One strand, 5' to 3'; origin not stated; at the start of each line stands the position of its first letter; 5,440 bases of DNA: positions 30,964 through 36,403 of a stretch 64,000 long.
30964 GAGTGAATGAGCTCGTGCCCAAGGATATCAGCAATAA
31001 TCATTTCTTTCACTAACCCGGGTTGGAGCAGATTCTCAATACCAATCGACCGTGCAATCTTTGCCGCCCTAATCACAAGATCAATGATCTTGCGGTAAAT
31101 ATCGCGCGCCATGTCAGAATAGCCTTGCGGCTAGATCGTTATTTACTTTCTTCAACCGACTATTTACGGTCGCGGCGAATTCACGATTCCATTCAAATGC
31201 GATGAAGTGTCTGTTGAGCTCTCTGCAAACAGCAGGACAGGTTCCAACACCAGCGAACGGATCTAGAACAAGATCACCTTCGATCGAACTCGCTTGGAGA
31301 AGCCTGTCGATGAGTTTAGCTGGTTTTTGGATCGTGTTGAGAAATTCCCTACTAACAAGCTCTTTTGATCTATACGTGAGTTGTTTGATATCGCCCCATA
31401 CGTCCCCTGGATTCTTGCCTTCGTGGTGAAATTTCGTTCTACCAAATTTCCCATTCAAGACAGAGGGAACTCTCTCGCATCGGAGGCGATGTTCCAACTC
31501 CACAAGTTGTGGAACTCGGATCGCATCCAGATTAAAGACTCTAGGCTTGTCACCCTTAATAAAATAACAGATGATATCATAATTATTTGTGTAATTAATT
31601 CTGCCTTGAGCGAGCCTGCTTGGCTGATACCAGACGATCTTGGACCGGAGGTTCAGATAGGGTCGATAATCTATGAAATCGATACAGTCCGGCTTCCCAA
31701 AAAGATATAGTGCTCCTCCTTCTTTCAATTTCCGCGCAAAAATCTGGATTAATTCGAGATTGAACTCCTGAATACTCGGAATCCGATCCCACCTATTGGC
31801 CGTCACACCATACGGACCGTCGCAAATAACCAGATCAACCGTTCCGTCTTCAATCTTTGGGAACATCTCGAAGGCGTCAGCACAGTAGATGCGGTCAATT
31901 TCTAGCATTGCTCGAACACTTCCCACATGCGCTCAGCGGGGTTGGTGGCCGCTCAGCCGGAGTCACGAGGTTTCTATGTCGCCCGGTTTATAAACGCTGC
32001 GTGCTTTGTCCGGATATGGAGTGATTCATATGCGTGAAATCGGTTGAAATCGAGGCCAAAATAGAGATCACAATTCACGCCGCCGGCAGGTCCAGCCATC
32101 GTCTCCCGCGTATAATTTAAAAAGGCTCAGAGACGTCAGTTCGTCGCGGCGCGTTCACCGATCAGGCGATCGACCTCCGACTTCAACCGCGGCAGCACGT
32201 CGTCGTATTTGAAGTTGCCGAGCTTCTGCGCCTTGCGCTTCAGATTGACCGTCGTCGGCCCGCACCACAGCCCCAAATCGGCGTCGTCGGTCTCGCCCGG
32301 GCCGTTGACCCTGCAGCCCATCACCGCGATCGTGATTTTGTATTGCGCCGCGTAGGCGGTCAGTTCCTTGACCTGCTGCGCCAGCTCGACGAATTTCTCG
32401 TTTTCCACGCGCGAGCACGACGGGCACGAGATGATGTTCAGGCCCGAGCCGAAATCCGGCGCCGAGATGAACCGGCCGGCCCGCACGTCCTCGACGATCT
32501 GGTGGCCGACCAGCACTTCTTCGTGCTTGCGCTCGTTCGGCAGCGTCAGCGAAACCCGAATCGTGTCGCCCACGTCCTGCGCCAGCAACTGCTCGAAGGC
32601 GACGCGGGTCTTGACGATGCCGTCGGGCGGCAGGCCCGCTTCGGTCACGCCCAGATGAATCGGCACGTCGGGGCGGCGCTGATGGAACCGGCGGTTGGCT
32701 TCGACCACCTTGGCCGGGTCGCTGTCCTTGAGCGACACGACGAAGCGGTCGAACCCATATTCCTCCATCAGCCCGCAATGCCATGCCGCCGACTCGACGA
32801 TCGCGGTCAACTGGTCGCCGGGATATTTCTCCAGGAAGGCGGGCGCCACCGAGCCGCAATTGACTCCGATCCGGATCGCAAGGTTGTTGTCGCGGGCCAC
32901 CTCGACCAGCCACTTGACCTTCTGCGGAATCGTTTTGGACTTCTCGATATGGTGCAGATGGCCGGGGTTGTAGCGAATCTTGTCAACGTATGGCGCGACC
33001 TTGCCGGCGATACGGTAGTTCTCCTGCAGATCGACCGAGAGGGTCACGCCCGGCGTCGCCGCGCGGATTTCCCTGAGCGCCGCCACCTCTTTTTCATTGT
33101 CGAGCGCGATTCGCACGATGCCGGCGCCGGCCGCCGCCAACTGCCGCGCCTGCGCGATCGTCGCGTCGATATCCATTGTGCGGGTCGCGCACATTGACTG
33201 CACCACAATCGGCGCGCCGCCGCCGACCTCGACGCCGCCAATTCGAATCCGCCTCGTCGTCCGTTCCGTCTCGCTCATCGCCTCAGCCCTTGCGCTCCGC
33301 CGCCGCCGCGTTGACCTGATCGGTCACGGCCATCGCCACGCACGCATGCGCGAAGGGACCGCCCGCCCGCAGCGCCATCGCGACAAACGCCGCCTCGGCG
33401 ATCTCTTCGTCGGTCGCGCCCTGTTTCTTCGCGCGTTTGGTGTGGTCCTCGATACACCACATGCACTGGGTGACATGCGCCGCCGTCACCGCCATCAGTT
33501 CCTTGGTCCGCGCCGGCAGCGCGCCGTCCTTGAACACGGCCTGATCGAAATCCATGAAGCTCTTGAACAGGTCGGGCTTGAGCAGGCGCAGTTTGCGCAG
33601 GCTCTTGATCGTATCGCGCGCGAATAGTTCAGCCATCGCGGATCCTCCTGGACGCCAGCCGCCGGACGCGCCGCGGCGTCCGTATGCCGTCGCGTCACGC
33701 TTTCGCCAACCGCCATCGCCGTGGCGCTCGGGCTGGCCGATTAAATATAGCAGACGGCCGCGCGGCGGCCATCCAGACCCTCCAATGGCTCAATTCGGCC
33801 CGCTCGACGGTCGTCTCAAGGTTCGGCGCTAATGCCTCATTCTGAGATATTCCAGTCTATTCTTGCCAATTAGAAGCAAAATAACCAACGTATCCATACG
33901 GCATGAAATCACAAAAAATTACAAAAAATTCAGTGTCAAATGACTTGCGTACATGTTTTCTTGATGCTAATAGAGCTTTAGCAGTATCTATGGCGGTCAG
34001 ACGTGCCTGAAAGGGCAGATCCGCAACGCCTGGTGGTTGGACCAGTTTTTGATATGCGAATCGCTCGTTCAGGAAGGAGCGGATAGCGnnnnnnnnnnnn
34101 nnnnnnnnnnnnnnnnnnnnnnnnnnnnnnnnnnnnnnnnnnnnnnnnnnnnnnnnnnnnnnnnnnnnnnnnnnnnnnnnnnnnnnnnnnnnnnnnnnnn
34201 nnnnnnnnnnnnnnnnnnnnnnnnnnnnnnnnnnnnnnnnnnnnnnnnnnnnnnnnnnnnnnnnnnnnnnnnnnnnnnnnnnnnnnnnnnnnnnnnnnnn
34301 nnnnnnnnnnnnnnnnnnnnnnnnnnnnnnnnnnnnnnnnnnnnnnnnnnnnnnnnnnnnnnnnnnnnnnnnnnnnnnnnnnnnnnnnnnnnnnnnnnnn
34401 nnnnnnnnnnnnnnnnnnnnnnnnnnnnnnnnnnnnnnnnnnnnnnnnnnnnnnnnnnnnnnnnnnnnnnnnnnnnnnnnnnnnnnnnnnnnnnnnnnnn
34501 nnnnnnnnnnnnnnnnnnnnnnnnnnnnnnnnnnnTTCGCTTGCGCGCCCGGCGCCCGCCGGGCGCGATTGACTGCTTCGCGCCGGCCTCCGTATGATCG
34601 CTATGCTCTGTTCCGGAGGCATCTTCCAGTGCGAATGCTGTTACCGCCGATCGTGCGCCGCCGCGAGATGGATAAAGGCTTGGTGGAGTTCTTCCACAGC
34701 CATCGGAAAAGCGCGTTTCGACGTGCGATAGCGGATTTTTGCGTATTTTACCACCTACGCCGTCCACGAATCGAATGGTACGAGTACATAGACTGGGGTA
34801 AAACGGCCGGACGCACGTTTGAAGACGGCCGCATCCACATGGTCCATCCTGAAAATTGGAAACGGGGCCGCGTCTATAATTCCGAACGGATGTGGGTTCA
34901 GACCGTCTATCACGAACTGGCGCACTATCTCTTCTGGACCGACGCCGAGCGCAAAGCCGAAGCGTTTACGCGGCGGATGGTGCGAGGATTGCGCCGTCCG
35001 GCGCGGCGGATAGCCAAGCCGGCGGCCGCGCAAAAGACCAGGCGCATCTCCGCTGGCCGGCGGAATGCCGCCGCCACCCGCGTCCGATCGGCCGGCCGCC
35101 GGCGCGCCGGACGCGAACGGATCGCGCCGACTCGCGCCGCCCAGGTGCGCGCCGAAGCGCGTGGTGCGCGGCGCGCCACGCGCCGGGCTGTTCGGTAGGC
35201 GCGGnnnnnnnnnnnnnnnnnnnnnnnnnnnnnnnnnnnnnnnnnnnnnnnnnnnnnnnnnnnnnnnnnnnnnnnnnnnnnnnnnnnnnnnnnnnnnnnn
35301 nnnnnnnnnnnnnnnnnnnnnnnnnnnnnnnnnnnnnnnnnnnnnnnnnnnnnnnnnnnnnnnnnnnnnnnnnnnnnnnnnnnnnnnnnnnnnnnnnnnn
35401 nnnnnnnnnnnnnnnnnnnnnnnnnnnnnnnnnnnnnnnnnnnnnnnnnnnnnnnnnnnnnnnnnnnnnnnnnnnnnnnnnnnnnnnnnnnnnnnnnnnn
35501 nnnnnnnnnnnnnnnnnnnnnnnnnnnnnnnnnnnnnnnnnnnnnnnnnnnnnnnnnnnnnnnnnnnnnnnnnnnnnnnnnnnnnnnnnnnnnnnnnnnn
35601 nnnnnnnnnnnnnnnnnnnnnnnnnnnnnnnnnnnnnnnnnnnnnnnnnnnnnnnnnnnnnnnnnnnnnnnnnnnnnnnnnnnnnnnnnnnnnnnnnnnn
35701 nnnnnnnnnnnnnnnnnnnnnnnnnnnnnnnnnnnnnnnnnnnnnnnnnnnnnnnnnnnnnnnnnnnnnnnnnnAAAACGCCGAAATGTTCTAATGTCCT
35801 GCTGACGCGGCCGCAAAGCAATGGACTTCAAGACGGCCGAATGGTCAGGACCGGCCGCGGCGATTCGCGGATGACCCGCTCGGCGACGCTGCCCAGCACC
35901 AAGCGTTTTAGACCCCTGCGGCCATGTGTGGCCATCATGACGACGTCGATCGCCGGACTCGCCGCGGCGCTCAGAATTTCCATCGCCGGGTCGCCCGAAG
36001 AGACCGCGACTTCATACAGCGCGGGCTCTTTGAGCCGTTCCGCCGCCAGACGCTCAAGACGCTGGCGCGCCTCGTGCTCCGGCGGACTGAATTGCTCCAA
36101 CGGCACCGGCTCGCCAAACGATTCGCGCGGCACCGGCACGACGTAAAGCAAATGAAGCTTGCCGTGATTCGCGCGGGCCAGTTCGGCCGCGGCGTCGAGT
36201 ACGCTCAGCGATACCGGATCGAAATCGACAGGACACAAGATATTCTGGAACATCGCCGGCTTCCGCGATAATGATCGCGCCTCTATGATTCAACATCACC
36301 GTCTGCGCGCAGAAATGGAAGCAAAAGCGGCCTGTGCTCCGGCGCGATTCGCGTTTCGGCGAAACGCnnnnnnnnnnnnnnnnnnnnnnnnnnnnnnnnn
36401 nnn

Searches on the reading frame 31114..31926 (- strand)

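Call 35: search_protein_families(library=pfam, proteins=[window:31114-31926:-], max_evalue=0.1)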
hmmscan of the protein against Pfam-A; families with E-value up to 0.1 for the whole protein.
window:31114-31926:- (270 aa): 3 families
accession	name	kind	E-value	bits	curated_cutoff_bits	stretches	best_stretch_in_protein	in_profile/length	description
PF01555.25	N6_N4_Mtase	-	8e-33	114.7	26.7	1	30-253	1-218/221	DNA methylase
PF01170.24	UPF0020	-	0.00029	21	22.3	1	23-76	116-166/197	RMKL-like, methyltransferase domain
PF03602.21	Cons_hypoth95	-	0.034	14.2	24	0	212-264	38-90/182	Conserved hypothetical protein 95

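Call 72: search_protein_families(library=padloc, proteins=[window:31114-31926:-], max_evalue=0.01)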
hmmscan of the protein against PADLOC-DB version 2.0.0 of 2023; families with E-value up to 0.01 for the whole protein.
window:31114-31926:- (270 aa): 58 families (the best 25 are shown)
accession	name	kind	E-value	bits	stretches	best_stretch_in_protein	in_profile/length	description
PDLC03299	MTase_II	-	1.3e-40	137.7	1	11-260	15-259/296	Type II methyltransferase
PDLC03371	MTase_II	-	2.5e-38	130.1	1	9-264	9-258/260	Type II methyltransferase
PDLC03320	MTase_II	-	1.1e-28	98.2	1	12-264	34-280/289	Type II methyltransferase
PDLC03238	MTase_II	-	1.8e-27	94.5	1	9-264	122-369/428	Type II methyltransferase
PDLC03387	MTase_II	-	5.5e-24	82.8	1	92-265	141-283/289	Type II methyltransferase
PDLC03230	MTase_II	-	4.9e-23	80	1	10-252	35-276/360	Type II methyltransferase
PDLC03251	MTase_II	-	4.6e-21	73.3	2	7-78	1-68/282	Type II methyltransferase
PDLC03216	MTase_II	-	1.6e-19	68.2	1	197-263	194-260/364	Type II methyltransferase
PDLC03738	oMTase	-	8.2e-17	59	1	198-263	205-270/376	orphan methyltransferase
PDLC03350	MTase_II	-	2.7e-16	57.9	2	202-262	239-299/312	Type II methyltransferase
PDLC03300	MTase_II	-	2.7e-16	57.5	1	151-260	175-278/302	Type II methyltransferase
PDLC03327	MTase_II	-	6e-16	56.6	1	16-243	45-269/319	Type II methyltransferase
PDLC03353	MTase_II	-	3.5e-15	54.2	1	201-265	193-257/260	Type II methyltransferase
PDLC03339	MTase_II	-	4.4e-15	53.3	1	104-261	116-274/399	Type II methyltransferase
PDLC03241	MTase_II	-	7.6e-15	52.8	1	194-260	369-435/447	Type II methyltransferase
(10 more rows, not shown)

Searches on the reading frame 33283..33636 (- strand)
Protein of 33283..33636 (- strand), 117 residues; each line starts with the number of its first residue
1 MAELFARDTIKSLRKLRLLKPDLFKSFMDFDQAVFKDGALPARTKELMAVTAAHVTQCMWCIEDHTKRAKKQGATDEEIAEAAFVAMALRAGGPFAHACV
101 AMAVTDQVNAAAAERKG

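Call 35: search_protein_families(library=pfam, proteins=[window:33283-33636:-], max_evalue=0.1)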
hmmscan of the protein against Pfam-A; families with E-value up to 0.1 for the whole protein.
window:33283-33636:- (117 aa): 3 families
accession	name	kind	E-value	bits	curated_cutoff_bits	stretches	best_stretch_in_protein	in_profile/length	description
PF02627.25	CMD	-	1e-21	77.2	23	1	21-98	1-78/84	Carboxymuconolactone decarboxylase family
PF04636.18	PA26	-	0.0035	16.8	29.4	1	7-77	32-103/445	PA26 p53-induced protein (sestrin)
PF13901.12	RH_dom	-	0.044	14.1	28.1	1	21-63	113-153/206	Rubicon Homology Domain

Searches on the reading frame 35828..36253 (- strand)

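Call 6: search_protein_families(library=pfam, proteins=[window:35828-36253:-], max_evalue=0.01)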
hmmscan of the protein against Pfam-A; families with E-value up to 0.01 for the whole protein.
window:35828-36253:- (141 aa): 1 family
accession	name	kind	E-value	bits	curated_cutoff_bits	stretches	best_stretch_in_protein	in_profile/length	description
PF00582.32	Usp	-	1.2e-31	110.6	24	1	1-139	1-141/141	Universal stress protein family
